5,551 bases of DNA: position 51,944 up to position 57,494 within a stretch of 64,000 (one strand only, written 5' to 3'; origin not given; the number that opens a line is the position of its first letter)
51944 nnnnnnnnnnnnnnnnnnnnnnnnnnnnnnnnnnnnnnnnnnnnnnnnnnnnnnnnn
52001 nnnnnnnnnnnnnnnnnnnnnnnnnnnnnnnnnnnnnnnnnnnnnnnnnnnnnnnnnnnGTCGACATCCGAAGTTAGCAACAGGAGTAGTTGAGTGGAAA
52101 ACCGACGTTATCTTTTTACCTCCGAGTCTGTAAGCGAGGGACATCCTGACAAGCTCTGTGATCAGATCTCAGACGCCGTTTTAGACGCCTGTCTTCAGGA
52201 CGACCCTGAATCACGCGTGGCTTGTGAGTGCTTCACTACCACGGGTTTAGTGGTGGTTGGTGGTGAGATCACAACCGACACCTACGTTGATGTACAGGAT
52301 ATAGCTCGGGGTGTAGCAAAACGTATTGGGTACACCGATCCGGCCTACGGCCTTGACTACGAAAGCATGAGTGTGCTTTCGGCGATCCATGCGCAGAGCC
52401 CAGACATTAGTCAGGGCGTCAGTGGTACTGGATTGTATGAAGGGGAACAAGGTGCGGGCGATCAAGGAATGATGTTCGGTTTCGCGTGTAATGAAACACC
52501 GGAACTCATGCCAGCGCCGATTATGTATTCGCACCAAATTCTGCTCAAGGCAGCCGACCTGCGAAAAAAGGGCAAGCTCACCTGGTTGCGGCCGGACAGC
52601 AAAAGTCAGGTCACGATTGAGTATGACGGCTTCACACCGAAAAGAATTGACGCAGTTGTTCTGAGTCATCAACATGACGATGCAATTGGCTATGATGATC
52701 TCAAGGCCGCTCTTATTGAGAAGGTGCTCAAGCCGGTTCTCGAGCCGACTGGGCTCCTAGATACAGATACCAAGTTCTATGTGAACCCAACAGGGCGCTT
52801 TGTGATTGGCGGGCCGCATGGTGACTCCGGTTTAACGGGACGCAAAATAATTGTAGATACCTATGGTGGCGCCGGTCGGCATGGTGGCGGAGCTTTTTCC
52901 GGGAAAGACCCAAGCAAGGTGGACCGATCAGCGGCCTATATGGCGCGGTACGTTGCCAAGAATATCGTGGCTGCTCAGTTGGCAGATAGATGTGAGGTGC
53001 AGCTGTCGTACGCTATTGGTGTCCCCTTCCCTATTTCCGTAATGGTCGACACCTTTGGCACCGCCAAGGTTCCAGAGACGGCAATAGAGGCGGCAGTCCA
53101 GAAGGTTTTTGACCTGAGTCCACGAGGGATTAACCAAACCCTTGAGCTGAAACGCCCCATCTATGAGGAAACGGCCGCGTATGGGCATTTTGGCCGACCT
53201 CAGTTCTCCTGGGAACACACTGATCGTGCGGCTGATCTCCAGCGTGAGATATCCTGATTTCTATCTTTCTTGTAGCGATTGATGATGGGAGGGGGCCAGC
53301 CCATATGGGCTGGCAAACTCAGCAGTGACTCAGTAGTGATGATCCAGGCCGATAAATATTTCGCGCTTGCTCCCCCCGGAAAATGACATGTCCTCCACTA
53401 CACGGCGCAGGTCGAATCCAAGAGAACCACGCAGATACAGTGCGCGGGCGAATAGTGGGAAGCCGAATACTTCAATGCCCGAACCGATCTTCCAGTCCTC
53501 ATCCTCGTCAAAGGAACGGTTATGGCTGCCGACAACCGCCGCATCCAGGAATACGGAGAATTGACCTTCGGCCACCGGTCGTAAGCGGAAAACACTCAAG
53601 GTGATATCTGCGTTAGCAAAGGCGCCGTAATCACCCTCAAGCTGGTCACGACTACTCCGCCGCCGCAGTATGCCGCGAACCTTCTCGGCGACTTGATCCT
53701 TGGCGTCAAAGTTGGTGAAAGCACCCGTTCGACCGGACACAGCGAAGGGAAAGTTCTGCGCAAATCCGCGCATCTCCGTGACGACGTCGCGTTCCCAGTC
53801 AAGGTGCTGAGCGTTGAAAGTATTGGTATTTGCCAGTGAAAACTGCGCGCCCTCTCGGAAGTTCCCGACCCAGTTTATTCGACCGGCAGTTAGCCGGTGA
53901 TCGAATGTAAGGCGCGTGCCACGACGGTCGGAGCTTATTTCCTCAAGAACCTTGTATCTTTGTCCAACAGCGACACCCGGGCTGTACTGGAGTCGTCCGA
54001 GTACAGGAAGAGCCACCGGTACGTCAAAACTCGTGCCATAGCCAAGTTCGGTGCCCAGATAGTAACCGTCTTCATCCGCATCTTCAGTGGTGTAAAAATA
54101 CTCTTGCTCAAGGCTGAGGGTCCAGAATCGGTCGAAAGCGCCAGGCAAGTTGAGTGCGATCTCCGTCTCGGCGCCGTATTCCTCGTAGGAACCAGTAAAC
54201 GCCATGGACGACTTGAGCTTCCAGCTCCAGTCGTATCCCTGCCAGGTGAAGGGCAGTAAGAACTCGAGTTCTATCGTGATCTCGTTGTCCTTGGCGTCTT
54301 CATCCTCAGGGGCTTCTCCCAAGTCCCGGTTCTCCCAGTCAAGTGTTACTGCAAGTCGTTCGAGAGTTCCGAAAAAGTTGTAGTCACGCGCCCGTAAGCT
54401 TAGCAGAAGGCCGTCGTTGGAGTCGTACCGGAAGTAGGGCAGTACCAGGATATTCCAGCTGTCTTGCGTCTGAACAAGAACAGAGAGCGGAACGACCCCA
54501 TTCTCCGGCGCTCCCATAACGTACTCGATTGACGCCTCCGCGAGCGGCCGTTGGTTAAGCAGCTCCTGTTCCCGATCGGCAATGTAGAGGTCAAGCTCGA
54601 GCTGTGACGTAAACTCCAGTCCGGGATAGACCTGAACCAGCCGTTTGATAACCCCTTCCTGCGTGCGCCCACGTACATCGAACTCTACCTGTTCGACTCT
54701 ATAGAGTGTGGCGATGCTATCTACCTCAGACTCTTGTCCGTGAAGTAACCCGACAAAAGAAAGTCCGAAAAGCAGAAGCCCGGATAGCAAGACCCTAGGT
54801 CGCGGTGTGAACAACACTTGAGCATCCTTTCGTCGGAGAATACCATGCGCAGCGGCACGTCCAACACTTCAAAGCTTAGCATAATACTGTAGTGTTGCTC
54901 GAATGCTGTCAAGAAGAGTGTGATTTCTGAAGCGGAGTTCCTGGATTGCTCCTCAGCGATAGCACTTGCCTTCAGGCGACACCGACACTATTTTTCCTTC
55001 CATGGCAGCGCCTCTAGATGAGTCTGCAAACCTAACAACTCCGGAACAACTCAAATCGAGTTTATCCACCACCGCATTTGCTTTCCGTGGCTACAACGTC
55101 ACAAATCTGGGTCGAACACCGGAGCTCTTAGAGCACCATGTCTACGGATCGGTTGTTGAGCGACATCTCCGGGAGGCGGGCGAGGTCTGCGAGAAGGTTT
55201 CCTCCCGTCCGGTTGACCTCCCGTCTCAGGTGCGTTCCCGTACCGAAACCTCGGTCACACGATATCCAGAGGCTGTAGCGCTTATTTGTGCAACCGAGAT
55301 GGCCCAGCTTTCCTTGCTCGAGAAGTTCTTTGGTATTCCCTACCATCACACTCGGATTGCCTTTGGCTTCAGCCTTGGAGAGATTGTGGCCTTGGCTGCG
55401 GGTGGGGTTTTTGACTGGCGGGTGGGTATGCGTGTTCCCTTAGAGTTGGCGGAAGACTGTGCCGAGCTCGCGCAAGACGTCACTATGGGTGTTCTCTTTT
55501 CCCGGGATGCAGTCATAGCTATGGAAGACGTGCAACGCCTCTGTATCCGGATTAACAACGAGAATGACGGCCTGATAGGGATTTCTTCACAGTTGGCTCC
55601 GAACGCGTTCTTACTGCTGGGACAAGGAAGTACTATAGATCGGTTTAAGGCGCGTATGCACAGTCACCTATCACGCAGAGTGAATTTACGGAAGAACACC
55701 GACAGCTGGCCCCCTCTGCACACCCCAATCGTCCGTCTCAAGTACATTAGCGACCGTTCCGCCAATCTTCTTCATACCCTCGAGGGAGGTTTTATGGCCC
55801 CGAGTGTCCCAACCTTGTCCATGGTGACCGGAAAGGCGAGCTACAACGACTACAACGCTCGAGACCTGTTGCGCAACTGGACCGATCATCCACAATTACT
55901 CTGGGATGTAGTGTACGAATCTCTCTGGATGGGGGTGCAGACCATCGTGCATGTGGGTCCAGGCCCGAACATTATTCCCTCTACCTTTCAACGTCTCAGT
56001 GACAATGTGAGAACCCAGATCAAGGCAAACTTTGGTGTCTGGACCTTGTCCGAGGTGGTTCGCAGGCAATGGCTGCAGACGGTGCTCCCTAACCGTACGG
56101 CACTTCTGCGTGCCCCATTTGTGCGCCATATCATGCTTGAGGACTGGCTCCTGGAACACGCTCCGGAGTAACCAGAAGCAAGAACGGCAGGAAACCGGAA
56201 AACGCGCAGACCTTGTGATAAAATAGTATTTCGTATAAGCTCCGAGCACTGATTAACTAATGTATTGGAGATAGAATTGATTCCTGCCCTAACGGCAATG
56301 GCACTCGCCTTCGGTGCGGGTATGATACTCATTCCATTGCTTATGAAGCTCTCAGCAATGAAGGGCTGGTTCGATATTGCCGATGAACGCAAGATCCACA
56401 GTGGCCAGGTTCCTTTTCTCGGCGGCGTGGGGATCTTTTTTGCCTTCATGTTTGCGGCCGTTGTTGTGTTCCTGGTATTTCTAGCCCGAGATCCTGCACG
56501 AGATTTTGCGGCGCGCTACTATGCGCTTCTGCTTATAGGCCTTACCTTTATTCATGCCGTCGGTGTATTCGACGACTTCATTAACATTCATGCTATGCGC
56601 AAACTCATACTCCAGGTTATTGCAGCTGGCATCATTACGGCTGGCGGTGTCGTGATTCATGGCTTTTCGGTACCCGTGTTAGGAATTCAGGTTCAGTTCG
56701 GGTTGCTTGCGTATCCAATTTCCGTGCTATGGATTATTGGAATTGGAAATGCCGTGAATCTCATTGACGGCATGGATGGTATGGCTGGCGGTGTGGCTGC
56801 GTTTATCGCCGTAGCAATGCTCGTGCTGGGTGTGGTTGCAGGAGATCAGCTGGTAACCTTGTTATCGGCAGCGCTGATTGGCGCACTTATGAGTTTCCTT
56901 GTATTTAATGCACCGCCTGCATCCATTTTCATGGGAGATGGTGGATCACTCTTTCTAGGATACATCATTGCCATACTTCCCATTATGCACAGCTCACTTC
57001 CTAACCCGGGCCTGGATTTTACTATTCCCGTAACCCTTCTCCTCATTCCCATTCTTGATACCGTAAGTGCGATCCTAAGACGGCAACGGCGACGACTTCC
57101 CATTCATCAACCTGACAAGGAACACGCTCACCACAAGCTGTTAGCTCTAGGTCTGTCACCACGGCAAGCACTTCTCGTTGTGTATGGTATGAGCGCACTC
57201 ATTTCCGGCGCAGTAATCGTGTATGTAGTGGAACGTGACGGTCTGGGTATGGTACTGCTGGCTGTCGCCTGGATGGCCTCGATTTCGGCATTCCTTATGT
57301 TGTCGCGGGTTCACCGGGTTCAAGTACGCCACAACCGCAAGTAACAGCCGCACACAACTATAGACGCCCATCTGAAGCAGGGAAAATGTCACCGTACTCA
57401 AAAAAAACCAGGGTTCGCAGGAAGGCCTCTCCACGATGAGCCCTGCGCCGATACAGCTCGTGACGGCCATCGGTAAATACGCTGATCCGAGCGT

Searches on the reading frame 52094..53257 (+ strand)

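Call 32: search_protein_families(library=pfam, proteins=[window:52094-53257:+], max_evalue=0.01)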
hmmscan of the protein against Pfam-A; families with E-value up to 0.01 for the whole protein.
window:52094-53257:+ (387 aa): 4 families
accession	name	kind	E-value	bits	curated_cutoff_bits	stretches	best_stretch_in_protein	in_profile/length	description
PF02773.21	S-AdoMet_synt_C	-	1.5e-69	232.7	25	1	238-374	1-137/138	S-adenosylmethionine synthetase, C-terminal domain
PF02772.21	S-AdoMet_synt_M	-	2.8e-46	157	29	1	118-236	1-120/120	S-adenosylmethionine synthetase, central domain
PF00438.25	S-AdoMet_synt_N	-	3.4e-43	146.6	33.1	1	6-103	2-99/99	S-adenosylmethionine synthetase, N-terminal domain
PF12706.13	Lactamase_B_2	-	0.0069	16.4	27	0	181-205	27-52/200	Beta-lactamase superfamily domain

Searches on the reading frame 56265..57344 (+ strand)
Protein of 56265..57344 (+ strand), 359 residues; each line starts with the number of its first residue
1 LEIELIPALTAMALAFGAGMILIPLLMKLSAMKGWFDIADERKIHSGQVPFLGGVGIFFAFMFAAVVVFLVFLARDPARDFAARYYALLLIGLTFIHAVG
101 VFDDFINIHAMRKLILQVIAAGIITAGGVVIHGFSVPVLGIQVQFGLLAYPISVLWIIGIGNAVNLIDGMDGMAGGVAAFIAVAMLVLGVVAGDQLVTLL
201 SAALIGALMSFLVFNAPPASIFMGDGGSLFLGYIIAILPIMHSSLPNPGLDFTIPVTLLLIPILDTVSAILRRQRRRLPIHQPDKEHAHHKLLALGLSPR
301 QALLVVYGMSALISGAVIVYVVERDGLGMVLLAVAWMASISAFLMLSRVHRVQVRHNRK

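Call 32: search_protein_families(library=pfam, proteins=[window:56265-57344:+], max_evalue=0.01)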
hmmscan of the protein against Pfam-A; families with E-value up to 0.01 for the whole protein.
window:56265-57344:+ (359 aa): 1 family
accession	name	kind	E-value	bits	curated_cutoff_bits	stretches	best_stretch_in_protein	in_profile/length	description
PF00953.26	Glycos_transf_4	-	5.5e-38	130.9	27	1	88-241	3-158/160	Glycosyl transferase family 4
